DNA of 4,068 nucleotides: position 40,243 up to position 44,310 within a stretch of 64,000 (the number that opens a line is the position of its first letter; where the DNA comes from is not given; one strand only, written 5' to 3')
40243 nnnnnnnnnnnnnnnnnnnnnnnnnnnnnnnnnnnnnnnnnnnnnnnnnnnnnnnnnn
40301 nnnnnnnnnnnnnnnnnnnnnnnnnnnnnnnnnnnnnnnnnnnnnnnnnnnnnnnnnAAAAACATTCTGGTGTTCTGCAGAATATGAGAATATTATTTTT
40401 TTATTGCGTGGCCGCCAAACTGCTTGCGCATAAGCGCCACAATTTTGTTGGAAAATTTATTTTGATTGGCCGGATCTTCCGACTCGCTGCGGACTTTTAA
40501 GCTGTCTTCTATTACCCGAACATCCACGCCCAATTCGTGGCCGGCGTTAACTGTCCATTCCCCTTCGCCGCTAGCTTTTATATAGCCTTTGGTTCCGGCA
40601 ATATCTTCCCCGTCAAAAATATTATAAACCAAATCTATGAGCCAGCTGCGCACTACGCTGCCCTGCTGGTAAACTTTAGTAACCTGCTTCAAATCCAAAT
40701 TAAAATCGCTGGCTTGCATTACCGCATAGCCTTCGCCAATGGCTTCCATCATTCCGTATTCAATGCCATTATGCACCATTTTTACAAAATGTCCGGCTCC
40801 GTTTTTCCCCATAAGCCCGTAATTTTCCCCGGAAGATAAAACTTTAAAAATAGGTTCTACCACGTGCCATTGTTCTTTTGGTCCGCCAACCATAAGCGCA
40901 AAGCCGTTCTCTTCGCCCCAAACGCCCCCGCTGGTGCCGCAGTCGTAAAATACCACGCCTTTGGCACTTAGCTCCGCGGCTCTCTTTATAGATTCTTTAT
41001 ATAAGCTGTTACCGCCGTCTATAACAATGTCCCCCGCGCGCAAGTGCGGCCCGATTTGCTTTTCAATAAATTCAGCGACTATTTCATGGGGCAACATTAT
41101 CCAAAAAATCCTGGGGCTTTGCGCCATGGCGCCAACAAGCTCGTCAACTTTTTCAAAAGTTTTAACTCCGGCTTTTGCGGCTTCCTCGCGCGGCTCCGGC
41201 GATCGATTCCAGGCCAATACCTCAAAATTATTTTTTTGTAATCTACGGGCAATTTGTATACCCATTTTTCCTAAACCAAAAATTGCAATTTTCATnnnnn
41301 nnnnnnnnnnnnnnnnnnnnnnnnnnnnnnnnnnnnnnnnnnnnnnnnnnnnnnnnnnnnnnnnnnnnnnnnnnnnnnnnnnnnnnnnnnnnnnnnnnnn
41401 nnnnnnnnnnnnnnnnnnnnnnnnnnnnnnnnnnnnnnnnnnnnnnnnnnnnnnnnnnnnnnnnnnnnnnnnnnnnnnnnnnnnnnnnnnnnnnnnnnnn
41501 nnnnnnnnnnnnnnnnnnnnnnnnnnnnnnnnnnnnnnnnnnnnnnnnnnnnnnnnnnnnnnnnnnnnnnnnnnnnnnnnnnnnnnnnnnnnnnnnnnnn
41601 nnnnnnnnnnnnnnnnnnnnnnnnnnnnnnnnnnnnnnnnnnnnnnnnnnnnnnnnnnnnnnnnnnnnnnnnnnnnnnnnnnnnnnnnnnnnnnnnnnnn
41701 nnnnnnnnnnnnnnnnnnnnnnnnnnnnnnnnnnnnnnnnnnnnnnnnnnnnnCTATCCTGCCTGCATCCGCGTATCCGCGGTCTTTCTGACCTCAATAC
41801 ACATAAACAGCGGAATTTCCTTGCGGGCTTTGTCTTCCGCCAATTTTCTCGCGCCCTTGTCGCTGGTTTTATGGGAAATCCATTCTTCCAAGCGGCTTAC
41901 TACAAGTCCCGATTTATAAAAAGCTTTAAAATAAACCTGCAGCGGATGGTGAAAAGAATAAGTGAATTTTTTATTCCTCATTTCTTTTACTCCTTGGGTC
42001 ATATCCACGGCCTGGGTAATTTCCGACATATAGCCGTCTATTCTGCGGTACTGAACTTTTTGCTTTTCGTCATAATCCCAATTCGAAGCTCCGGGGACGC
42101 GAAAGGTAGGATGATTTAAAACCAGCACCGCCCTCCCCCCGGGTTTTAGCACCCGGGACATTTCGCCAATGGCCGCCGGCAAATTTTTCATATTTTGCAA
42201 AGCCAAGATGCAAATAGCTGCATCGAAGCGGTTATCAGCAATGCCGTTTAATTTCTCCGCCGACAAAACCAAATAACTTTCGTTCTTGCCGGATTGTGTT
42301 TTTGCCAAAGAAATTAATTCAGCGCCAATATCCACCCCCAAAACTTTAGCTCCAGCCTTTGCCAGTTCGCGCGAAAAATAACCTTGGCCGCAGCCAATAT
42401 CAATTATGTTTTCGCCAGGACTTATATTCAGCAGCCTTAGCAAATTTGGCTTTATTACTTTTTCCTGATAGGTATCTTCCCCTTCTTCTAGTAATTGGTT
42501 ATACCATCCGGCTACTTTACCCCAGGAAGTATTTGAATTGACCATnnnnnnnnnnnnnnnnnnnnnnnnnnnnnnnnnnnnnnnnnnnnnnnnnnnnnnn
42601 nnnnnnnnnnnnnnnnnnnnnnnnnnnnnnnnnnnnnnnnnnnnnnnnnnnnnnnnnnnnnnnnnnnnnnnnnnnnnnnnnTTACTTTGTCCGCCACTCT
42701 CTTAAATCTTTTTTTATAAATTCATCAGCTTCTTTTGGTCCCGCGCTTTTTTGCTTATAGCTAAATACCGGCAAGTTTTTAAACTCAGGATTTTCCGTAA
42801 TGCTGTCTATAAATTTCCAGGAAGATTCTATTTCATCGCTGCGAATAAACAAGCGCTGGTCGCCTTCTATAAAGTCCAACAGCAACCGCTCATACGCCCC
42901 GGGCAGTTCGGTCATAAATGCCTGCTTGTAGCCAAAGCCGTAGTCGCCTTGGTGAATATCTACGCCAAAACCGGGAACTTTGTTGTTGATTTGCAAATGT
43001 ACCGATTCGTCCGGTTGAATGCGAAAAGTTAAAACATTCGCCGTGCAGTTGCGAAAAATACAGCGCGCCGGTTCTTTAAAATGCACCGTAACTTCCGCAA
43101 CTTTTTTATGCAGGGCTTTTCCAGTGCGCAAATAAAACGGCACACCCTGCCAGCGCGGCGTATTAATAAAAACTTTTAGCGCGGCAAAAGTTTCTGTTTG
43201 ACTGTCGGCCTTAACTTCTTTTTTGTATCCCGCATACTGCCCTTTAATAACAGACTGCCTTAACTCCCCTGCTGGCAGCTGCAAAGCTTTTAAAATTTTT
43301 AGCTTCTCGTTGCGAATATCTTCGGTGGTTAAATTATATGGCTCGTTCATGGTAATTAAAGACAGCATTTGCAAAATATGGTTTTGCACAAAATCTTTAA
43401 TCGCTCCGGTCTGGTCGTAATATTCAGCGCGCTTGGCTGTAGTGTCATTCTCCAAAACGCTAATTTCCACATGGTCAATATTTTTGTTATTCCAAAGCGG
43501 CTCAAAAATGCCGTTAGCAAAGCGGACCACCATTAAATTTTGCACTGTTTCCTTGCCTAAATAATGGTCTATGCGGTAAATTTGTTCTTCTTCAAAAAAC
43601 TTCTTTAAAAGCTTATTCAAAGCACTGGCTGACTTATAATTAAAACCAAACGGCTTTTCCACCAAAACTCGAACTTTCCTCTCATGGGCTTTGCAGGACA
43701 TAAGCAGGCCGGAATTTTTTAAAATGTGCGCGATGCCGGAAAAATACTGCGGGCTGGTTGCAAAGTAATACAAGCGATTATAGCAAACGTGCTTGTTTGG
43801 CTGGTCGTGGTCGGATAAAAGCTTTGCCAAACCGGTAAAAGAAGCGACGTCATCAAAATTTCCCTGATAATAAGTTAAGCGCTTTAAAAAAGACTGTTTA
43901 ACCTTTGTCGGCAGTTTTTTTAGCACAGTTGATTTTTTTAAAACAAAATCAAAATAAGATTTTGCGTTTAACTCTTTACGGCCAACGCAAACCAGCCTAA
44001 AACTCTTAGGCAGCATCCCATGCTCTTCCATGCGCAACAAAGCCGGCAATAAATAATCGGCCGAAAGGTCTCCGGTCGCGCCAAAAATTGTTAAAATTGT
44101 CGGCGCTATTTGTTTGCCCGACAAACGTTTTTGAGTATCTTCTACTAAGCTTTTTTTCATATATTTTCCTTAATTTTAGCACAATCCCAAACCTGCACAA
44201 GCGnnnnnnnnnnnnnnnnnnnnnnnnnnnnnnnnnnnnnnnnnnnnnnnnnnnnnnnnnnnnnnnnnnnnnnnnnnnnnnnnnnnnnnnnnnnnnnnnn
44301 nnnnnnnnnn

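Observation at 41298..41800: GxxExxY gene behaves like an inserted cassette: perfect 10-bp terminal inverted repeats and iterated CGCGGAT motifs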

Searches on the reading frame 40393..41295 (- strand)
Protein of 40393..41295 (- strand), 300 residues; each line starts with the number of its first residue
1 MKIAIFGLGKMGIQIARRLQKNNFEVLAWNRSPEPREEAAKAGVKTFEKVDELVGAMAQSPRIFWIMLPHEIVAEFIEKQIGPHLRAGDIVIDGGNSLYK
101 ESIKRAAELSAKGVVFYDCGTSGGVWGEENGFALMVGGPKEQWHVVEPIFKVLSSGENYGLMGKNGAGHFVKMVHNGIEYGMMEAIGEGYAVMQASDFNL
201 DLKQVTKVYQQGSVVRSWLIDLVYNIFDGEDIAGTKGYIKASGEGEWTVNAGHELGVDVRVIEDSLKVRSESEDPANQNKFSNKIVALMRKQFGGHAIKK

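Call 5: search_protein_families(library=ncbifam, proteins=[window:40393-41295:-])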
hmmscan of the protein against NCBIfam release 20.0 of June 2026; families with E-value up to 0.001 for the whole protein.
window:40393-41295:- (300 aa): 17 families
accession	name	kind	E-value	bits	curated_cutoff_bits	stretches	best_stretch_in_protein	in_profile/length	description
NF007161.0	PRK09599.1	subfamily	1.5e-104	349.5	271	1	1-300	1-300/302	NADP-dependent phosphogluconate dehydrogenase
TIGR00872.1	gnd_rel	equivalog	6.6e-100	334.2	297.2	1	1-300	1-297/299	phosphogluconate dehydrogenase (NAD(+)-dependent, decarboxylating)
NF006765.0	PRK09287.1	equivalog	4.1e-57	194.1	413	1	2-284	5-303/476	NADP-dependent phosphogluconate dehydrogenase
TIGR00873.1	gnd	equivalog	6.7e-54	183.4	426.7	1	3-274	2-288/467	decarboxylating NADP(+)-dependent phosphogluconate dehydrogenase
TIGR01692.1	HIBADH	equivalog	1.5e-17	63.9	291.6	1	6-229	2-219/288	3-hydroxyisobutyrate dehydrogenase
NF008592.0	PRK11559.1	equivalog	5.9e-16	58.6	397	1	1-207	3-205/296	2-hydroxy-3-oxopropionate reductase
TIGR01505.1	tartro_sem_red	equivalog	2.4e-14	53.2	340.75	1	2-212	1-207/291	2-hydroxy-3-oxopropionate reductase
NF043037.1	ThreonDh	equivalog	1.2e-13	51.1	350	1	2-220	4-218/297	L-threonate dehydrogenase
NF011633.0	PRK15059.1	equivalog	1.5e-09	37.5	451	1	1-205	1-200/292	2-hydroxy-3-oxopropionate reductase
NF006409.0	PRK08655.1-3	equivalog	4.6e-07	29.7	310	1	1-93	1-89/290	prephenate dehydrogenase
NF012005.0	PRK15461.1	equivalog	1.7e-06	27.5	348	1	2-202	3-201/298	sulfolactaldehyde 3-reductase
NF005105.0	PRK06545.1-3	equivalog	5.6e-05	22.1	524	1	2-108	4-108/367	prephenate dehydrogenase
NF004017.0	PRK05479.1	equivalog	8.4e-05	21.4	336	1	2-92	19-105/337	ketol-acid reductoisomerase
TIGR01915.1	npdG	equivalog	0.00013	22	149.8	1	1-102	1-111/220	NADPH-dependent F420 reductase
NF005694.0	PRK07502.1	equivalog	0.00017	21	409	1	2-148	8-151/310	prephenate/arogenate dehydrogenase family protein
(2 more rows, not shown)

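Call 6: search_protein_families(library=pfam, proteins=[window:40393-41295:-])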
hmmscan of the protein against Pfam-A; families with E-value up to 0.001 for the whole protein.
window:40393-41295:- (300 aa): 7 families
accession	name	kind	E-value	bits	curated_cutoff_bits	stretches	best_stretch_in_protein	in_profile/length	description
PF03446.21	NAD_binding_2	-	7.5e-36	124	21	1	2-155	1-154/161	NAD binding domain of 6-phosphogluconate dehydrogenase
PF00393.24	6PGD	-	3.1e-20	73.2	27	1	168-285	1-126/290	6-phosphogluconate dehydrogenase, C-terminal domain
PF02826.25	2-Hacid_dh_C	-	1.1e-06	28.6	25.1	1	2-54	38-89/178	D-isomer specific 2-hydroxyacid dehydrogenase, NAD binding domain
PF03807.23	F420_oxidored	-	2.1e-06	28.6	21.6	1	2-93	1-90/94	NADP oxidoreductase coenzyme F420-dependent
PF07991.19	KARI_N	-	1.2e-05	25.4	20.6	1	2-92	6-92/165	Acetohydroxy acid isomeroreductase, NADPH-binding domain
PF14833.11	NAD_binding_11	-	0.00074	20.2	30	0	166-219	1-51/122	NAD-binding of NADP-dependent 3-hydroxyisobutyrate dehydrogenase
PF01210.29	NAD_Gly3P_dh_N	-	0.00085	19.8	23.1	0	2-38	1-37/158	NAD-dependent glycerol-3-phosphate dehydrogenase N-terminus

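Call 106: find_encoding_contigs(protein=window:40396-41295:-, flank=2500, max_places=10)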
Protein window:40396-41295:- (300 aa): 1 contig read that carries it; 1 place shown.
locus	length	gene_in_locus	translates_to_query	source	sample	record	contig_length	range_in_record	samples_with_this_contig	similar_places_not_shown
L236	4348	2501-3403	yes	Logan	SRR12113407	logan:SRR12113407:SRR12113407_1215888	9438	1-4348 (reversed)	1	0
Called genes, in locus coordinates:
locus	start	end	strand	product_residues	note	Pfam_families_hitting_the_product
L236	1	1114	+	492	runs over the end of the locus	PF00479:G6PD_N, PF02781:G6PD_C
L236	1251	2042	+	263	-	PF01209:Ubie_methyltran, PF02353:CMAS (weak), PF03848:TehB (weak), PF13489:Methyltransf_23, PF13847:Methyltransf_31, PF08241:Methyltransf_11, PF08242:Methyltransf_12, PF13649:Methyltransf_25, +1 more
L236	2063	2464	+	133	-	PF13366:PDDEXK_3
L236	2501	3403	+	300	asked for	PF02826:2-Hacid_dh_C (weak), PF03446:NAD_binding_2, PF03807:F420_oxidored (weak), PF07991:KARI_N (faint), PF00393:6PGD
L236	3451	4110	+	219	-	-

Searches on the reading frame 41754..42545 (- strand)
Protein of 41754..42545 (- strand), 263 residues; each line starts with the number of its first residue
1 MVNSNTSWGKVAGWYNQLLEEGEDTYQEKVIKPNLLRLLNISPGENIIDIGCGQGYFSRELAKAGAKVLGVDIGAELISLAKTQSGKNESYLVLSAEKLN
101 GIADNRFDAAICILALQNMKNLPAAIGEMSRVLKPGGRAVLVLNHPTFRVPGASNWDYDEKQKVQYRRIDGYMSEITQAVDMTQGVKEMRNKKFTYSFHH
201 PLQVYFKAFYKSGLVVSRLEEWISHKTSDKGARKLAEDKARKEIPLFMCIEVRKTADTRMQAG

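Call 5: search_protein_families(library=ncbifam, proteins=[window:41754-42545:-])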
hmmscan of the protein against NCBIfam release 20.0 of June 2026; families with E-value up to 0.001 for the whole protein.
window:41754-42545:- (263 aa): 56 families (the best 25 are shown)
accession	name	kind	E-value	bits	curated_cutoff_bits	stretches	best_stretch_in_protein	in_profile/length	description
NF045667.1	MTase_DVU1556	equivalog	5.2e-17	62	155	1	35-141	14-119/213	DVU_1556 family methyltransferase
TIGR02072.1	BioC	equivalog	6.7e-17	62.1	184.95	1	32-204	20-191/244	malonyl-ACP O-methyltransferase BioC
TIGR01934.1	MenG_MenH_UbiE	subfamily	4.1e-16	58.9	158.35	1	30-142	26-142/223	ubiquinone/menaquinone biosynthesis methyltransferase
NF043040.1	corrin_prot_MT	hypoth_equivalog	6.9e-16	58.3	180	1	42-141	40-147/216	corrinoid protein-associated methyltransferase CpaM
NF001241.0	PRK00216.1-2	equivalog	2.9e-15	56.5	327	1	16-142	28-148/231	demethylmenaquinone methyltransferase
TIGR01983.1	UbiG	equivalog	7e-15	54.9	102.95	1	43-141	49-151/228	bifunctional 2-polyprenyl-6-hydroxyphenol methylase/3-demethylubiquinol 3-O-methyltransferase UbiG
NF001244.0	PRK00216.1-5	equivalog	3.4e-14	52.7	216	1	30-141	35-153/236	bifunctional demethylmenaquinone methyltransferase/2-methoxy-6-polyprenyl-1,4-benzoquinol methylase UbiE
NF007610.0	PRK10258.1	equivalog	4.7e-14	52.3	342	1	26-139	26-136/251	malonyl-ACP O-methyltransferase BioC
TIGR02021.1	BchM-ChlM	equivalog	4.6e-13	49.1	158.9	1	30-113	39-125/218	magnesium protoporphyrin IX methyltransferase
NF047649.1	MTase_UXPK_star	exception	1.6e-12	47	460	1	36-142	70-182/283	methyltransferase/UXPK-star double selenoprotein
NF041537.1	ArsM_AhpD_UU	exception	5.2e-12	45.2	510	1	37-141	70-180/345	arsenite methyltransferase/AhpD domain selenoprotein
NF041536.1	ArsM_DUF2284_UU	exception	2e-11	42.9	575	1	36-142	69-181/459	arsenite methyltransferase/DUF2284 domain selenoprotein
NF052510.1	methyltran_MpqE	exception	2.1e-11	43.7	335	1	36-141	39-151/234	methyl-plastoquinone biosynthesis methyltransferase MpqE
NF001240.0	PRK00216.1-1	equivalog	2.3e-10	40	378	1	36-144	56-170/251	bifunctional demethylmenaquinone methyltransferase/2-methoxy-6-polyprenyl-1,4-benzoquinol methylase UbiE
NF001243.0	PRK00216.1-4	equivalog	5e-10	39.1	235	1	27-142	31-152/237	demethylmenaquinone methyltransferase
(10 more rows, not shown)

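Call 6: search_protein_families(library=pfam, proteins=[window:41754-42545:-])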
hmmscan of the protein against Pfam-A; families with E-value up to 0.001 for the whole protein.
window:41754-42545:- (263 aa): 14 families
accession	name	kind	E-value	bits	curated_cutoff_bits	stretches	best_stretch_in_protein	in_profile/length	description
PF08241.18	Methyltransf_11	-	9.4e-23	81.1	21.2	1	48-140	1-94/95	Methyltransferase domain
PF13649.12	Methyltransf_25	-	1.1e-18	68.2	27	1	47-137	1-97/97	Methyltransferase domain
PF13847.12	Methyltransf_31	-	3.4e-17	62.9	27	1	42-140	2-108/145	Methyltransferase domain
PF13489.12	Methyltransf_23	-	4e-17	62.9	27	1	27-158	5-134/164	Methyltransferase domain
PF08242.18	Methyltransf_12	-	3.3e-14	53.8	30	1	48-138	1-97/98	Methyltransferase domain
PF01209.24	Ubie_methyltran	-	6.2e-11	42.5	20.1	1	32-144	36-153/233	ubiE/COQ5 methyltransferase family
PF02353.26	CMAS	-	7.3e-07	29.2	27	1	35-140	54-163/273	Mycolic acid cyclopropane synthetase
PF05175.20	MTS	-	1.8e-06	28.2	23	1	35-145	23-142/170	Methyltransferase small domain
PF03848.20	TehB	-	8.8e-06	25.7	20.4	1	41-157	29-148/193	Tellurite resistance protein TehB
PF13679.12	Methyltransf_32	-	4.6e-05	23.8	27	1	39-89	21-77/143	Methyltransferase domain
PF01135.25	PCMT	-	0.00025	21.3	20.3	1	32-143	62-173/210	Protein-L-isoaspartate(D-aspartate) O-methyltransferase (PCMT)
PF01728.25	FtsJ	-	0.00027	21.4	24.1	1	40-76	17-56/181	FtsJ-like methyltransferase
PF06325.19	PrmA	-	0.00032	20.7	22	1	42-140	160-257/296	Ribosomal protein L11 methyltransferase (PrmA)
PF07021.18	MetW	-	0.00034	20.7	21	1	41-133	11-102/193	Methionine biosynthesis protein MetW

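Call 20: find_related_loci(query=window:41757-42545:-, collection=metagenome_contigs, flank=3000)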
Query window:41757-42545:- (263 aa) in metagenome_contigs; peptide patterns used: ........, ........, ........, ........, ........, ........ (x = any residue, [..] = any of these).
223 stretches matched a pattern; 120 encode a relative of the query (tblastn E <= 1e-3); the best 80 are kept; 80 distinct loci.
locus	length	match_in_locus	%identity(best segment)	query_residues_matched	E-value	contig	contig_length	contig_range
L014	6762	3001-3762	80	1-254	2e-143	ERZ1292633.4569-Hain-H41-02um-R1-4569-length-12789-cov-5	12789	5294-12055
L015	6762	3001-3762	78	1-254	3e-142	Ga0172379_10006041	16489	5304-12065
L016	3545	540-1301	75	1-254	3e-140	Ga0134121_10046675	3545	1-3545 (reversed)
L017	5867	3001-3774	74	5-262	3e-135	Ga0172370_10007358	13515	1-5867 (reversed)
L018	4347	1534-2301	75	1-256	2e-137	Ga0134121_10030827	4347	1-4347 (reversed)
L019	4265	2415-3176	72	1-254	8e-133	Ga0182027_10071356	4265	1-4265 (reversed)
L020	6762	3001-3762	72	1-254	2e-129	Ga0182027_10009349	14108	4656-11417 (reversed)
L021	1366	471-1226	72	3-254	3e-140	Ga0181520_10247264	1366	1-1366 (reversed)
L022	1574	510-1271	70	1-254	4e-137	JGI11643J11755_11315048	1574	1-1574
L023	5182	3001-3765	69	6-260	5e-125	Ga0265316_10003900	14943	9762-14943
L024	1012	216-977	68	1-254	1e-132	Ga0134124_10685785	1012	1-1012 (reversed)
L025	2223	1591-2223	71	1-211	4e-110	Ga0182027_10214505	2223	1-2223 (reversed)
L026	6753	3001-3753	56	1-251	3e-96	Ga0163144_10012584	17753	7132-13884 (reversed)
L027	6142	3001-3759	55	3-254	3e-94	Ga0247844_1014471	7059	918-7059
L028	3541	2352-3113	54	1-254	4e-94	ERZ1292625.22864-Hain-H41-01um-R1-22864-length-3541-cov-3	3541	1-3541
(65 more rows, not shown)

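Call 107: find_encoding_contigs(protein=window:41757-42545:-, flank=2500, max_places=10)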
Protein window:41757-42545:- (263 aa): 1 contig read that carries it; 1 place shown.
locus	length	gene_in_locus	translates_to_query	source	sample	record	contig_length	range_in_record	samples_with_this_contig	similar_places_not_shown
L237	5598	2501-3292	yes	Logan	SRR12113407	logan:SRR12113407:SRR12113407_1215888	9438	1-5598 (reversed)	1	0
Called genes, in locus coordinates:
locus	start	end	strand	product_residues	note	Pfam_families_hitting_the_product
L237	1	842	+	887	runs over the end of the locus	PF00690:Cation_ATPase_N, PF00122:E1-E2_ATPase, PF00702:Hydrolase, PF13246:Cation_ATPase, PF00689:Cation_ATPase_C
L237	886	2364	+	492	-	PF00479:G6PD_N, PF02781:G6PD_C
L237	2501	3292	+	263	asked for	PF01209:Ubie_methyltran, PF02353:CMAS (weak), PF03848:TehB (weak), PF13489:Methyltransf_23, PF13847:Methyltransf_31, PF08241:Methyltransf_11, PF08242:Methyltransf_12, PF13649:Methyltransf_25, +1 more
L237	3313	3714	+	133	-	PF13366:PDDEXK_3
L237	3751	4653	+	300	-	PF02826:2-Hacid_dh_C (weak), PF03446:NAD_binding_2, PF03807:F420_oxidored (weak), PF07991:KARI_N (faint), PF00393:6PGD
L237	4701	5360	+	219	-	-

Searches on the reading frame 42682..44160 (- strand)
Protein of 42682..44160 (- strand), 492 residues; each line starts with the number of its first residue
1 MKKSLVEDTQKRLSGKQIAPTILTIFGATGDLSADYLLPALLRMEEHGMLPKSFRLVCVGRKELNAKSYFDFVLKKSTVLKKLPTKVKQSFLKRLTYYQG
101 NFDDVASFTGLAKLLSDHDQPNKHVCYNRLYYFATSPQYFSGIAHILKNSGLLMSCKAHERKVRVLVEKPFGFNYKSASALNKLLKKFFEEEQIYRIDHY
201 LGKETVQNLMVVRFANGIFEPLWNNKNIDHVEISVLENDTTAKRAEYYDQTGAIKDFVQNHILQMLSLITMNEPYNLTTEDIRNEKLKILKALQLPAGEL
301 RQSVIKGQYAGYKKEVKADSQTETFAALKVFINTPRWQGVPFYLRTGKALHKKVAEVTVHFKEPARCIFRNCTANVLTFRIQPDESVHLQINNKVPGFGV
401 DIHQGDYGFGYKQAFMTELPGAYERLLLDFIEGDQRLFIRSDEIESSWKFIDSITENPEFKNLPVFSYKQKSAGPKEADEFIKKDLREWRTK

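Call 5: search_protein_families(library=ncbifam, proteins=[window:42682-44160:-])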
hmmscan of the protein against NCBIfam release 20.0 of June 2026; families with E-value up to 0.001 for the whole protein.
window:42682-44160:- (492 aa): 3 families
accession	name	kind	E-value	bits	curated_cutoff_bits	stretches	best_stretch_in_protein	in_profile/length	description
TIGR00871.1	zwf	equivalog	2.7e-154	514.5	400.6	1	20-491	2-485/486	glucose-6-phosphate dehydrogenase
NF009492.0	PRK12853.1-3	equivalog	4.7e-101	339.1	428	1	18-481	7-463/472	glucose-6-phosphate dehydrogenase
NF004331.0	PRK05722.2-1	equivalog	8.4e-76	255.9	622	1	23-472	6-413/425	glucose-6-phosphate dehydrogenase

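Call 6: search_protein_families(library=pfam, proteins=[window:42682-44160:-])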
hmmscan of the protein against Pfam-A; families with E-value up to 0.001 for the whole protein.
window:42682-44160:- (492 aa): 2 families
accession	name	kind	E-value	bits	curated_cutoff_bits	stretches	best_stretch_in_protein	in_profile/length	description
PF02781.21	G6PD_C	-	2.1e-100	336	27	1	210-490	1-296/296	Glucose-6-phosphate dehydrogenase, C-terminal domain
PF00479.28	G6PD_N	-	4.1e-51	174.7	22.1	1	25-208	2-183/183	Glucose-6-phosphate dehydrogenase, NAD binding domain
